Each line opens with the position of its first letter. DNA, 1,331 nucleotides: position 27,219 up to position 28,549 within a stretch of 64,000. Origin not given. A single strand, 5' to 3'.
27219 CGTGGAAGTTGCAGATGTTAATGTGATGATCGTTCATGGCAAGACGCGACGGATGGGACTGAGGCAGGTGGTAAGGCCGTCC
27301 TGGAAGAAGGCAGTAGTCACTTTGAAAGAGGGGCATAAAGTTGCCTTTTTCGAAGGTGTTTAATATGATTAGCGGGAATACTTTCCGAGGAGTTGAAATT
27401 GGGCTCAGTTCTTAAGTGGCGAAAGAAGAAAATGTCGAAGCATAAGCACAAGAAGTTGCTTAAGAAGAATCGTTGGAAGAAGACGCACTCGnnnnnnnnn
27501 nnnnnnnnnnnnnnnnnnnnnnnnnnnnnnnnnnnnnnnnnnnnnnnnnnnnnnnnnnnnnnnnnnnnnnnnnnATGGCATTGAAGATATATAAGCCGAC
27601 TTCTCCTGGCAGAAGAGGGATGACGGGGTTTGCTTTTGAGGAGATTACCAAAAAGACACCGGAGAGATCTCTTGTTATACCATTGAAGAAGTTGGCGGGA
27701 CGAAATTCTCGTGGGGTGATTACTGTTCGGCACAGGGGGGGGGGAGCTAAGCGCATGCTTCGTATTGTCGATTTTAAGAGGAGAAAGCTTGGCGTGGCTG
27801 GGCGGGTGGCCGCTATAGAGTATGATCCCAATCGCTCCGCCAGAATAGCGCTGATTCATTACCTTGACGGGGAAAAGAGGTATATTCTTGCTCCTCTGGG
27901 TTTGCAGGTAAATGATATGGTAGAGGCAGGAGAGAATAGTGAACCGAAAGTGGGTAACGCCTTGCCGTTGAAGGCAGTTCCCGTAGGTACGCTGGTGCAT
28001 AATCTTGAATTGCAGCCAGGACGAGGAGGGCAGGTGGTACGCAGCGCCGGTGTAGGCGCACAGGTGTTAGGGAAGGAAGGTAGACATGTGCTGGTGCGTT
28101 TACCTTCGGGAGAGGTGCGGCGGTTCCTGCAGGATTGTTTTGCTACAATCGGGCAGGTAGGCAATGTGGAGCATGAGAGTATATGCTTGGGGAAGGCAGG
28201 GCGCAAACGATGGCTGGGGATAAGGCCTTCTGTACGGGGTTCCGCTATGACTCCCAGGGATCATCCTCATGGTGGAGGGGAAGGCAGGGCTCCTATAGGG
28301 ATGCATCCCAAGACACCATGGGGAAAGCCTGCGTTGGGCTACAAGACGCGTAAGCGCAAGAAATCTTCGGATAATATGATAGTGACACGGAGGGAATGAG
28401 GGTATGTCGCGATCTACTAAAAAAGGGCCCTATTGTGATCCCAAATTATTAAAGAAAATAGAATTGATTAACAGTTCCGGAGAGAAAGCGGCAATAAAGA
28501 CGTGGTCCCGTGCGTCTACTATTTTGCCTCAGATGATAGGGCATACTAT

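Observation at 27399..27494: Probably unannotated bS22-like mini-protein gene inside the S10 operon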

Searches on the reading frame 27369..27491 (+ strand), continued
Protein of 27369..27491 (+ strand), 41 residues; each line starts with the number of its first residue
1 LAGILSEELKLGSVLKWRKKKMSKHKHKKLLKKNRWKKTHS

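Call 38: find_encoding_contigs(protein=P0053, flank=3000, max_places=2)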
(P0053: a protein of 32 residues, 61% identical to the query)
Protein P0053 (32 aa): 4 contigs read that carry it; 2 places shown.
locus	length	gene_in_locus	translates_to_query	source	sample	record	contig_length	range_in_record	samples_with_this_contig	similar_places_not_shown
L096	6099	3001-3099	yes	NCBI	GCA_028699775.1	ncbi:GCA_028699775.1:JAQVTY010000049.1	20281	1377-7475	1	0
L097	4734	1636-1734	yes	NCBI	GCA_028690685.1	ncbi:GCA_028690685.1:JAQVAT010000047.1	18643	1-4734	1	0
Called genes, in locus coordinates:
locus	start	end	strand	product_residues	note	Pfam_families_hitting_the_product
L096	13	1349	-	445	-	PF00118:Cpn60_TCP1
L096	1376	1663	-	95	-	PF00166:Cpn10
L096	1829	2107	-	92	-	PF09723:Zn_ribbon_8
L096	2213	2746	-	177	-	-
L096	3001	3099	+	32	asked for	PF08213:COX24_C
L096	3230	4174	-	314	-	PF01145:Band_7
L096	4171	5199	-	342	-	PF01145:Band_7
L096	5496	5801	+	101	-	PF05258:DciA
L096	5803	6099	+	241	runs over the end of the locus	PF05175:MTS, PF13649:Methyltransf_25, PF13847:Methyltransf_31 (weak), PF01170:UPF0020 (weak)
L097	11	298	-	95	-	PF00166:Cpn10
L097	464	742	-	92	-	PF09723:Zn_ribbon_8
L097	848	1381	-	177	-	-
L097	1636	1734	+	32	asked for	PF08213:COX24_C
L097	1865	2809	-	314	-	PF01145:Band_7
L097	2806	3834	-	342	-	PF01145:Band_7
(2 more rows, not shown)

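Call 48: find_encoding_contigs(protein=P0026, flank=2500, max_places=2)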
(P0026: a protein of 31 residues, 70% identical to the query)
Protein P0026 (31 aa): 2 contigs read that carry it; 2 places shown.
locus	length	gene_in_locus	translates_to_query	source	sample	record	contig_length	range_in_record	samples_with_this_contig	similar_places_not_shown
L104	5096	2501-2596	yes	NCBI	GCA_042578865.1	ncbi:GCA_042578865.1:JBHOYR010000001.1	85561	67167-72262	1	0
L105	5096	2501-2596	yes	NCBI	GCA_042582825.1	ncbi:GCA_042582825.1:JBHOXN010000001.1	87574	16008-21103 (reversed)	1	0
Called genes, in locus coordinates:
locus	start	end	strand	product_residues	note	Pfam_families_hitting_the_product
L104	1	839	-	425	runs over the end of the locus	PF07690:MFS_1, PF12832:MFS_1_like, PF07690:MFS_1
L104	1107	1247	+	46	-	PF18930:DUF5679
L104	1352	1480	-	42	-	-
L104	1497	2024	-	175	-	-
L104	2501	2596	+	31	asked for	PF08213:COX24_C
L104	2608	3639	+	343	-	PF13177:DNA_pol3_delta2, PF00004:AAA (weak), PF09115:DNApol3-delta_C (weak)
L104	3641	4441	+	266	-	PF04468:PSP1, PF28472:PSP1_3rd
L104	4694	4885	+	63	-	PF12728:HTH_17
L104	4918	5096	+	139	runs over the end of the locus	PF02675:AdoMet_dc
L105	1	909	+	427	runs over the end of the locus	PF06808:DctM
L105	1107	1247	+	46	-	PF18930:DUF5679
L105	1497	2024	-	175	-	-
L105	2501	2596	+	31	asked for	PF08213:COX24_C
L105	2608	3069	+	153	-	PF13177:DNA_pol3_delta2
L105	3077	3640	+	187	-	PF09115:DNApol3-delta_C (weak)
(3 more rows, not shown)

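Call 49: find_encoding_contigs(protein=P0007, flank=2500, max_places=2)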
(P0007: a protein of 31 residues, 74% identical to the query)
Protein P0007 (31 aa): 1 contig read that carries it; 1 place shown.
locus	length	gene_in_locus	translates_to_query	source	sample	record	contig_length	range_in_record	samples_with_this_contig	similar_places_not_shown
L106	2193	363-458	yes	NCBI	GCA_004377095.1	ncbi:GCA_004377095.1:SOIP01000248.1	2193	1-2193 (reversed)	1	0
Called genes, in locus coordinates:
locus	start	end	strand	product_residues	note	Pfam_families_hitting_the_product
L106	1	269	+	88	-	PF00276:Ribosomal_L23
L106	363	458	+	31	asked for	PF08213:COX24_C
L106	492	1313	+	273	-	PF00181:Ribosomal_L2_N, PF03947:Ribosomal_L2_C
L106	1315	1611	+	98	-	PF00203:Ribosomal_S19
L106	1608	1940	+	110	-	PF00237:Ribosomal_L22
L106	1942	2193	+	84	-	PF07650:KH_2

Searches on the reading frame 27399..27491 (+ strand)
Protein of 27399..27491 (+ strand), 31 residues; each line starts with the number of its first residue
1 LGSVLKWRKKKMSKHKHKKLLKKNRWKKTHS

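Call 26: search_protein_representatives(protein=window:27399-27491:+)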
Query: 31 residues. Proteins with E-value up to 0.001 (for the whole library): 1; up to 1e-10: 0; up to 1e-30: 0. The best 1 are listed.
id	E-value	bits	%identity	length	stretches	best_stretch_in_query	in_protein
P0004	6.5e-04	34.9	66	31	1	1-29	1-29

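Call 61: predict_structure(alignment_id=A2)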
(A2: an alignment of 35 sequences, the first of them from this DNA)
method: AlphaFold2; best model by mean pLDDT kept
length: 31 residues; sequences in the alignment: 35
mean_pLDDT: 93.7   pTM: 0.48
mean pLDDT of the five models: 93.7, 92.0, 91.1, 91.0, 90.0
residues with pLDDT >= 90: 27; 70-90: 3; 50-70: 1; < 50: 0
segments of 3 or more residues with pLDDT < 50: none
pLDDT, mean of each block of 10 residues (from residue 1): 90 98 96 71
secondary structure, 60 per line:
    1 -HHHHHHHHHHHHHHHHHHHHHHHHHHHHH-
elements in order: H2-30

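Call 63: fold_search(model_id=the predicted structure, library=pdb)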
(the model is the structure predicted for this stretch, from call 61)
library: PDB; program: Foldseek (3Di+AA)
matches with E <= 10: 0; with E <= 0.001: 0
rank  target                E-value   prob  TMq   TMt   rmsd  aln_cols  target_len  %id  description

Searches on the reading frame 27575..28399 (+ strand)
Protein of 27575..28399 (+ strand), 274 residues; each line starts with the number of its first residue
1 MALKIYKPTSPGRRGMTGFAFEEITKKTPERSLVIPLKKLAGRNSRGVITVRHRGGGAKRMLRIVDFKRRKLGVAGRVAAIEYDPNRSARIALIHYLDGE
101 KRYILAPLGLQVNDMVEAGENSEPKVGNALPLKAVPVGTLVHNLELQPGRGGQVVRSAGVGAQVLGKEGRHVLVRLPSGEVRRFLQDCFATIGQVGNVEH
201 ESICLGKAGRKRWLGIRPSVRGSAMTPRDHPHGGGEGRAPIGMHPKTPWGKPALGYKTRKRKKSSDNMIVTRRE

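Call 10: find_related_loci(query=window:27575-28399:+, collection=genome_contigs, flank=4000)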
Query window:27575-28399:+ (274 aa) in genome_contigs; peptide patterns used: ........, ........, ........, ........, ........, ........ (x = any residue, [..] = any of these).
600 stretches matched a pattern (row limit reached: there are more); 595 encode a relative of the query (tblastn E <= 1e-3); the best 80 are kept; 80 distinct loci.
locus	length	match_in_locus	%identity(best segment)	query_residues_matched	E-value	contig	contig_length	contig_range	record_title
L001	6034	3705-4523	74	1-273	2e-132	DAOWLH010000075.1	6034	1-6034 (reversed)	MAG TPA_asm: Dehalococcoidia bacterium isolate CSMAG_2116 CSMAG_2116_k141_1307652_length_6034_cov_11.1778, whole genome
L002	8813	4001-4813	75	3-273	7e-132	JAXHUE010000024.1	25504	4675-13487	MAG: Chloroflexota bacterium isolate MAG43_tar_biofilm MAG43_24, whole genome shotgun sequence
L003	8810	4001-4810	73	1-270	4e-132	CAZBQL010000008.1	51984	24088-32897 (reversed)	MAG TPA_asm: uncultured Dehalococcoidales bacterium isolate binchicken_co129_594 genome assembly, contig: NODE_1495_leng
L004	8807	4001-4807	73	1-270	1e-130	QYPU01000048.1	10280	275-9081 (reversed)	MAG: Dehalococcoidia bacterium isolate PowLak16_MAG20 c_000000058080, whole genome shotgun sequence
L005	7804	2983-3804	70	1-274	4e-129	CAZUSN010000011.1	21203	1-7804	MAG TPA_asm: uncultured Dehalococcoidaceae bacterium isolate binchicken_co124_334 genome assembly, contig: NODE_1131_len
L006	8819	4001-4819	72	1-273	3e-128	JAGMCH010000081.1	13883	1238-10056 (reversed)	MAG: Dehalococcoidales bacterium isolate RS_16_7 ZL425.bin.7.fa_81, whole genome shotgun sequence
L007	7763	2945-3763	71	1-273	2e-127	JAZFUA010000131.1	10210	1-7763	MAG: Dehalococcoidales bacterium isolate BS2bin.47 BS2bin.47_131, whole genome shotgun sequence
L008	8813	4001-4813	71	3-273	2e-127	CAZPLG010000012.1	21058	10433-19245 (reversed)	MAG TPA_asm: uncultured Dehalococcoidales bacterium isolate SRP214966_co4_361 genome assembly, contig: NODE_1985_length_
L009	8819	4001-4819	69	1-273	3e-127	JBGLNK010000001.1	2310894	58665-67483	MAG: Dehalococcoidia bacterium isolate PPR_0277 scaffold_42132, whole genome shotgun sequence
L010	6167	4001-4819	72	1-273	8e-127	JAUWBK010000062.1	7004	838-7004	MAG: Dehalococcoidia bacterium isolate CSMAG_1318 CSMAG_1318_k141_2538621_length_7004_cov_23.0000, whole genome shotgun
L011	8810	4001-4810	70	1-270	5e-126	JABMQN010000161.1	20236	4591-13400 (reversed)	MAG: Chloroflexota bacterium isolate bin.164 k141_4182935, whole genome shotgun sequence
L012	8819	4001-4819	71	1-273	3e-125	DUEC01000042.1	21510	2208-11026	MAG TPA_asm: Dehalococcoidia bacterium isolate A328 Contig42, whole genome shotgun sequence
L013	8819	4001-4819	70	1-274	1e-124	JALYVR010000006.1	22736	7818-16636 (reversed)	MAG: Chloroflexota bacterium isolate LAG bin48 SD1463_NODE_627_length_22736_cov_1.118404, whole genome shotgun sequence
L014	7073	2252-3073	70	1-274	7e-124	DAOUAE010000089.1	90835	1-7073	MAG TPA_asm: Chloroflexota bacterium isolate H61_622 k121_719138, whole genome shotgun sequence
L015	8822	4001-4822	68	1-274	4e-122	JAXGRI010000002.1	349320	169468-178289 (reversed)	MAG: Flexilinea sp. isolate AnMBR.bin346 bin346_2, whole genome shotgun sequence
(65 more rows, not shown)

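Call 45: list_cluster_members(proteins=[window:27575-28396:+, window:27049-27360:+, window:27079-27360:+, window:28404-28694:+, window:28704-29039:+, window:25777-26400:+])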
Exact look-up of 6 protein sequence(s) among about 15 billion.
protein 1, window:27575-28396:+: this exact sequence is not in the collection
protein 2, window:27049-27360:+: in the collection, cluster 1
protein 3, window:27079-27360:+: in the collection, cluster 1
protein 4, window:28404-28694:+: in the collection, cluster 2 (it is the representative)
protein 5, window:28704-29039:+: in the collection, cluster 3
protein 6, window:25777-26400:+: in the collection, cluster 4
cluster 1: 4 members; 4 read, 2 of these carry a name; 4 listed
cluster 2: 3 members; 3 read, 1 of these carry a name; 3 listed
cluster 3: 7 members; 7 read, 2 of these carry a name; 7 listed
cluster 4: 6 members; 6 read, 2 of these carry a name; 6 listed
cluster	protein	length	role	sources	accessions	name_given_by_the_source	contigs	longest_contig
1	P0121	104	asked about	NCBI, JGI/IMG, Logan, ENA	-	-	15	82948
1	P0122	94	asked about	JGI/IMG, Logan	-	large subunit ribosomal protein L23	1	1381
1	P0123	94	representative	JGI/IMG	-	large subunit ribosomal protein L23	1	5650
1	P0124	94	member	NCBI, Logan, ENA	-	-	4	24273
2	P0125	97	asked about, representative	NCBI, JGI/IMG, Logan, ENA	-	-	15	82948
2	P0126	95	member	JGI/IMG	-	small subunit ribosomal protein S19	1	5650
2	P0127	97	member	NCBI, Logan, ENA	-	-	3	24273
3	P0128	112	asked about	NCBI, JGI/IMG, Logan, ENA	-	-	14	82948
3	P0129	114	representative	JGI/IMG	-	large subunit ribosomal protein L22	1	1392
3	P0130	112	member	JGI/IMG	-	large subunit ribosomal protein L22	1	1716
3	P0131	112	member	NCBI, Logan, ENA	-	-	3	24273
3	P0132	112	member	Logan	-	-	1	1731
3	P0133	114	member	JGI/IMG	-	-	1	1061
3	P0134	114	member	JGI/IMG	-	-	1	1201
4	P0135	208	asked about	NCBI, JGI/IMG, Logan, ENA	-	-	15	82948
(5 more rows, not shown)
